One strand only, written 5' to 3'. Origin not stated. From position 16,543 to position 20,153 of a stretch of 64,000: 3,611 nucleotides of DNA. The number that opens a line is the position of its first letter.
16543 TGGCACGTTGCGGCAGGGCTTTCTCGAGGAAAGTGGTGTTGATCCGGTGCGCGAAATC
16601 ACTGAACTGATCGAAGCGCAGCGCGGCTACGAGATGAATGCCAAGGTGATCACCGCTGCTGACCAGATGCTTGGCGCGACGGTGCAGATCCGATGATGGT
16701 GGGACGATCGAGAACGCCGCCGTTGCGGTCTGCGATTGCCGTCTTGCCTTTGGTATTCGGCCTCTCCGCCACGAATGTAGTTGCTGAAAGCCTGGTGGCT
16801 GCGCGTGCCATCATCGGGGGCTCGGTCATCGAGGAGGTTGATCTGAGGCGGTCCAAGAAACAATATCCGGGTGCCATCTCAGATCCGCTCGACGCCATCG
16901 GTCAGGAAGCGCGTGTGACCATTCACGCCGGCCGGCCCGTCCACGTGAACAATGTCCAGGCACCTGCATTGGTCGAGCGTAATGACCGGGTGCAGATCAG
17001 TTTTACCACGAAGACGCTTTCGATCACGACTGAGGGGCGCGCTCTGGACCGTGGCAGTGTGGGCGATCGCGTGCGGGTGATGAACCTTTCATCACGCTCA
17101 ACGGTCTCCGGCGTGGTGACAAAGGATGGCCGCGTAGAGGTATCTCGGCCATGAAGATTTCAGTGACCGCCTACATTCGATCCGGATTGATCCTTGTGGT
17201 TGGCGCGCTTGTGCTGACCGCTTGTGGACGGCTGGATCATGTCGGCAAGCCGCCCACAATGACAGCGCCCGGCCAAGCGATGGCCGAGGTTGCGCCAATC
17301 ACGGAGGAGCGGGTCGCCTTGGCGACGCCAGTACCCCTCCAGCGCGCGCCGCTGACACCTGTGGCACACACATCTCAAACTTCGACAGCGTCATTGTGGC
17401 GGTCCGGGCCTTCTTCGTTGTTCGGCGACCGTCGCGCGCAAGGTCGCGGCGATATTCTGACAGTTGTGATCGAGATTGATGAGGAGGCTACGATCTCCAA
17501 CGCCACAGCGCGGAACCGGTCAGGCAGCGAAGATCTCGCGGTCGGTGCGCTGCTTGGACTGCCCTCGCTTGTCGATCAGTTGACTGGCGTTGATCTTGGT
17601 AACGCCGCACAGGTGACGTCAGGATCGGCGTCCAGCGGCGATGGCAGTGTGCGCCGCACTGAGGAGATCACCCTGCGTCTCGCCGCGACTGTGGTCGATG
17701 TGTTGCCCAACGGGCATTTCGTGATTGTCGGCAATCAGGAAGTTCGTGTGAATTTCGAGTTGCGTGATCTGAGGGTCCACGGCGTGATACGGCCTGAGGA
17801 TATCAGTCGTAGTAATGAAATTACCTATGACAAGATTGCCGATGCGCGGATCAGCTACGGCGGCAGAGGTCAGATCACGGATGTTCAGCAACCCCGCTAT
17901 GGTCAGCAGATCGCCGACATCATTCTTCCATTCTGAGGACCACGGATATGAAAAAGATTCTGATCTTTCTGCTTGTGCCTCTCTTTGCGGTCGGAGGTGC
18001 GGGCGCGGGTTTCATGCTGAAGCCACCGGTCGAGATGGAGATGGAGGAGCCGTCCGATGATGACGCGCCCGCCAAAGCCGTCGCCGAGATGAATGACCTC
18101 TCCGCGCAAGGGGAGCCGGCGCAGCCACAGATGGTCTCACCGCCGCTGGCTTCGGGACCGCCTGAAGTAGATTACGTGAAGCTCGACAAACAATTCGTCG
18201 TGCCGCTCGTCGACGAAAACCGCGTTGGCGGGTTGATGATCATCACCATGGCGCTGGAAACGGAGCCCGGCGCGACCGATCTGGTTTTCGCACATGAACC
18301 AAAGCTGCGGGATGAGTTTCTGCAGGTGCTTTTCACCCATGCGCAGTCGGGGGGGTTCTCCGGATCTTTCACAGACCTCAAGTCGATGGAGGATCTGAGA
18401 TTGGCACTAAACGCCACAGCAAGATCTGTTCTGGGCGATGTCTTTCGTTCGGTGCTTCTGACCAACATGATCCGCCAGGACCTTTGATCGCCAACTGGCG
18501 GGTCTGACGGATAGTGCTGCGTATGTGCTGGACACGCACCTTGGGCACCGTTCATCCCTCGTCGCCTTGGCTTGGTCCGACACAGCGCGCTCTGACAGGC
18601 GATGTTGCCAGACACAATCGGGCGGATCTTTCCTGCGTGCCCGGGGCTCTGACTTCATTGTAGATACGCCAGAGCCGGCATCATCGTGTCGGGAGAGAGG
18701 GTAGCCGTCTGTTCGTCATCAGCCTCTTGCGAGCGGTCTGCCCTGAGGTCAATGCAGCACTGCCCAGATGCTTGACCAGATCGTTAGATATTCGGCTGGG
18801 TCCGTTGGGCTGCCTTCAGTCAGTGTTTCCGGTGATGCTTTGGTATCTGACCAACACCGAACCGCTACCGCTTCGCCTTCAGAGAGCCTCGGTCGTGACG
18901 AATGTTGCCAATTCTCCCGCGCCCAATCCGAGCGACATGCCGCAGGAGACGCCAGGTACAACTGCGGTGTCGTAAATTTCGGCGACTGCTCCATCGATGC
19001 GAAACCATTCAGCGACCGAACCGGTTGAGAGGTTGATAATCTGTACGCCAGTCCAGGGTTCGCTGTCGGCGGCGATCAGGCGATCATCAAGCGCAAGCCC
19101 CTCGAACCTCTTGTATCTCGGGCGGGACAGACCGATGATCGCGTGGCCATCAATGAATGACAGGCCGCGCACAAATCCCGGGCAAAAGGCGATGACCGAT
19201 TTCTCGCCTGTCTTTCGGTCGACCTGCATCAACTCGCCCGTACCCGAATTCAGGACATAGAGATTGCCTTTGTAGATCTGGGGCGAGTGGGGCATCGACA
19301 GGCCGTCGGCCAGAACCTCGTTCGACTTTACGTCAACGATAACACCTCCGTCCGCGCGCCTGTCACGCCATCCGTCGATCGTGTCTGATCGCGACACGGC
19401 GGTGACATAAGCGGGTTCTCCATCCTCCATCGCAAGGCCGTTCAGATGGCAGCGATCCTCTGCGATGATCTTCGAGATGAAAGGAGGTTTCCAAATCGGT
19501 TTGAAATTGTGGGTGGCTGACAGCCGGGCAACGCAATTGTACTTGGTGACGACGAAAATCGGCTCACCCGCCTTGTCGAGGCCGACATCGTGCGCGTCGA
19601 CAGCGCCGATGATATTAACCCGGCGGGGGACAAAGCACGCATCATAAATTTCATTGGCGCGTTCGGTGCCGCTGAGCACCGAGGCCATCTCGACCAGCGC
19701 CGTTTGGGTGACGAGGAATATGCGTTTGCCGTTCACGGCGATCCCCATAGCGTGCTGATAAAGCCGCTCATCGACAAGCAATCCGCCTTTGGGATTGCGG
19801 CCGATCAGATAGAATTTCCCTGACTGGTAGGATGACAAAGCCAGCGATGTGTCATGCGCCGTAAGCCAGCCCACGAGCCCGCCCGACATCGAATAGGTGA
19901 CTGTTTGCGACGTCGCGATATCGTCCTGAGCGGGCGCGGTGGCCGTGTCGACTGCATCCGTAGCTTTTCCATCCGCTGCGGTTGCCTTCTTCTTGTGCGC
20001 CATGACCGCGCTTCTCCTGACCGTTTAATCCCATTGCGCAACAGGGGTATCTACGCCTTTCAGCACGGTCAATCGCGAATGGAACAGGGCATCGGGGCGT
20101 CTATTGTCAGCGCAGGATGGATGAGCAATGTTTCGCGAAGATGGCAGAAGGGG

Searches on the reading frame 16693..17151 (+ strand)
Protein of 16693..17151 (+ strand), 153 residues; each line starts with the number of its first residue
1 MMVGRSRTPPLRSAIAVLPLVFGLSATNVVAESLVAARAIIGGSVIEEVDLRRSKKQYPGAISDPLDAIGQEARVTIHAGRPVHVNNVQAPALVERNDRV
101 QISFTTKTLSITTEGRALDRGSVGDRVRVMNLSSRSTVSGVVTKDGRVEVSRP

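Call 4: search_protein_families(library=pfam, proteins=[window:16693-17151:+], max_evalue=0.1)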
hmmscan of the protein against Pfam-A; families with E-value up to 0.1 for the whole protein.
window:16693-17151:+ (153 aa): 3 families
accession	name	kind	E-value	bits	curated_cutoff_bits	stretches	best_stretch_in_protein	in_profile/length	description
PF13144.11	ChapFlgA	-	2.3e-25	89.4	23.8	1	32-150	2-122/122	Chaperone for flagella basal body P-ring formation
PF08666.17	SAF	-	0.00011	23.2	21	1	32-88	2-62/63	SAF domain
PF20297.4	MSSS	-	0.00054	20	26.8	1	123-150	1-28/42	MutS2 and Smr-associated SH3 domain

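Call 5: search_protein_families(library=ncbifam, proteins=[window:16693-17151:+], max_evalue=0.1)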
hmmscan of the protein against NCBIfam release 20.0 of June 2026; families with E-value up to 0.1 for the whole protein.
window:16693-17151:+ (153 aa): 1 family
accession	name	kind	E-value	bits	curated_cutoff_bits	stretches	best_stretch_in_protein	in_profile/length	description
TIGR03170.1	flgA_cterm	equivalog_domain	1e-32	112.9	54.65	1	29-150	11-136/137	flagellar basal body P-ring formation chaperone FlgA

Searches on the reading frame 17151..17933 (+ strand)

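Call 4: search_protein_families(library=pfam, proteins=[window:17151-17933:+], max_evalue=0.1)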
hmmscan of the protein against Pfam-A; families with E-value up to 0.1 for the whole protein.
window:17151-17933:+ (261 aa): 1 family
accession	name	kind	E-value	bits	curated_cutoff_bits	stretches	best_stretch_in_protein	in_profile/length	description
PF02107.21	FlgH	-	5.4e-54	182.8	27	1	77-260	2-172/172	Flagellar L-ring protein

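Call 5: search_protein_families(library=ncbifam, proteins=[window:17151-17933:+], max_evalue=0.1)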
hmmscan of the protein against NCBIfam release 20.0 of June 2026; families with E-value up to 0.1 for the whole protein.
window:17151-17933:+ (261 aa): 14 families
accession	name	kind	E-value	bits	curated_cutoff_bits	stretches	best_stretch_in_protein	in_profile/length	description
NF001305.1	PRK00249.1-5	equivalog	5.4e-86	288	255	1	17-261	4-239/239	flagellar basal body L-ring protein FlgH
NF009429.1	PRK12788.1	equivalog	1.8e-53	181.3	380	1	45-261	27-231/231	flagellar basal body L-ring protein FlgH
NF001301.1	PRK00249.1-1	equivalog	3.2e-41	141.5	280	1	65-254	34-221/224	flagellar basal body L-ring protein FlgH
NF001304.0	PRK00249.1-4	equivalog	3.6e-31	108.5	247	1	64-249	32-215/228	flagellar basal body L-ring protein FlgH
NF001303.0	PRK00249.1-3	equivalog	5.2e-31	107.9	288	1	73-261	45-238/238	flagellar basal body L-ring protein FlgH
NF009336.0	PRK12696.1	equivalog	1.2e-30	106.9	303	1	75-261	43-238/238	flagellar basal body L-ring protein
NF009072.1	PRK12407.1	equivalog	7.9e-26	91.1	323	1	67-245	33-203/220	flagellar basal body L-ring protein FlgH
NF009340.0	PRK12700.1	equivalog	1.4e-25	90.1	414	1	41-261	21-230/230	flagellar basal body L-ring protein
NF009338.1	PRK12698.1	equivalog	5.5e-25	88.6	303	1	66-247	25-203/218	flagellar basal body L-ring protein FlgH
NF009339.0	PRK12699.1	equivalog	1.4e-23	83.5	375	1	43-247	34-232/246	flagellar basal body L-ring protein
NF009337.1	PRK12697.1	equivalog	4.7e-23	81.8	380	1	56-254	13-208/215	flagellar basal body L-ring protein FlgH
NF009341.0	PRK12701.1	equivalog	1.7e-21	77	480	1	78-246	49-214/230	flagellar basal body L-ring protein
NF001302.0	PRK00249.1-2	equivalog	1.6e-20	73.8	410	1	77-251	81-252/260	flagellar basal body L-ring protein FlgH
NF047847.2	SS_mature_LptM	equivalog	0.026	14.6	27.7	1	7-27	7-22/31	LPS translocon maturation chaperone LptM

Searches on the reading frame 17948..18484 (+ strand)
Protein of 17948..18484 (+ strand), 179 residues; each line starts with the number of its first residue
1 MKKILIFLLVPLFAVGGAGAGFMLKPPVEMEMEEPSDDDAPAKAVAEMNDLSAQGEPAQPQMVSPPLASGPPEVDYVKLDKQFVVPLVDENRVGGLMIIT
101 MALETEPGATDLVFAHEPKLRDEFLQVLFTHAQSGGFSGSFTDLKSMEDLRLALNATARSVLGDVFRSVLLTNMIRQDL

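Call 4: search_protein_families(library=pfam, proteins=[window:17948-18484:+], max_evalue=0.1)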
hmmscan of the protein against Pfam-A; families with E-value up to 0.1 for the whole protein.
window:17948-18484:+ (179 aa): 1 family
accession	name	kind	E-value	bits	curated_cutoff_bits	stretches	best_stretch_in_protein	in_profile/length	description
PF03748.19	FliL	-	9.4e-07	29.8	24.6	1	76-177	1-103/103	Flagellar basal body-associated protein FliL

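Call 5: search_protein_families(library=ncbifam, proteins=[window:17948-18484:+], max_evalue=0.1)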
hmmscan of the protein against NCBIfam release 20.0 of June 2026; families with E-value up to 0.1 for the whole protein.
window:17948-18484:+ (179 aa): 0 families

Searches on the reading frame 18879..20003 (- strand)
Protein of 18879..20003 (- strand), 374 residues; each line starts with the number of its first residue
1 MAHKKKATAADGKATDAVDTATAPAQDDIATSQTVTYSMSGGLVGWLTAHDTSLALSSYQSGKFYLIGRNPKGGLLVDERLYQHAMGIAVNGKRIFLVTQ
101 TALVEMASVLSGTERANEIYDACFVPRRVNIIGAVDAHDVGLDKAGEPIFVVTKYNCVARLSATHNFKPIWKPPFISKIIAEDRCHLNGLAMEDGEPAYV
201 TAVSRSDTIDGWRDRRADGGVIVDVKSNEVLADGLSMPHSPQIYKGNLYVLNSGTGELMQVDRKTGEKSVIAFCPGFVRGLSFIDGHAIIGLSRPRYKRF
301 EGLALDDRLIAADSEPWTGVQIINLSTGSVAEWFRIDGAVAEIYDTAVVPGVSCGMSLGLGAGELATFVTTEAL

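Call 21: search_protein_families(library=pfam, proteins=[window:18879-20003:-], max_evalue=0.001)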
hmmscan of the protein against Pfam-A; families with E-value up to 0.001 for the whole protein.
window:18879-20003:- (374 aa): 1 family
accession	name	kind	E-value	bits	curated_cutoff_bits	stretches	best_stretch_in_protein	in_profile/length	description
PF16261.11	DUF4915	-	8.3e-117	390.4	35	1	43-357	3-315/316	Domain of unknown function (DUF4915)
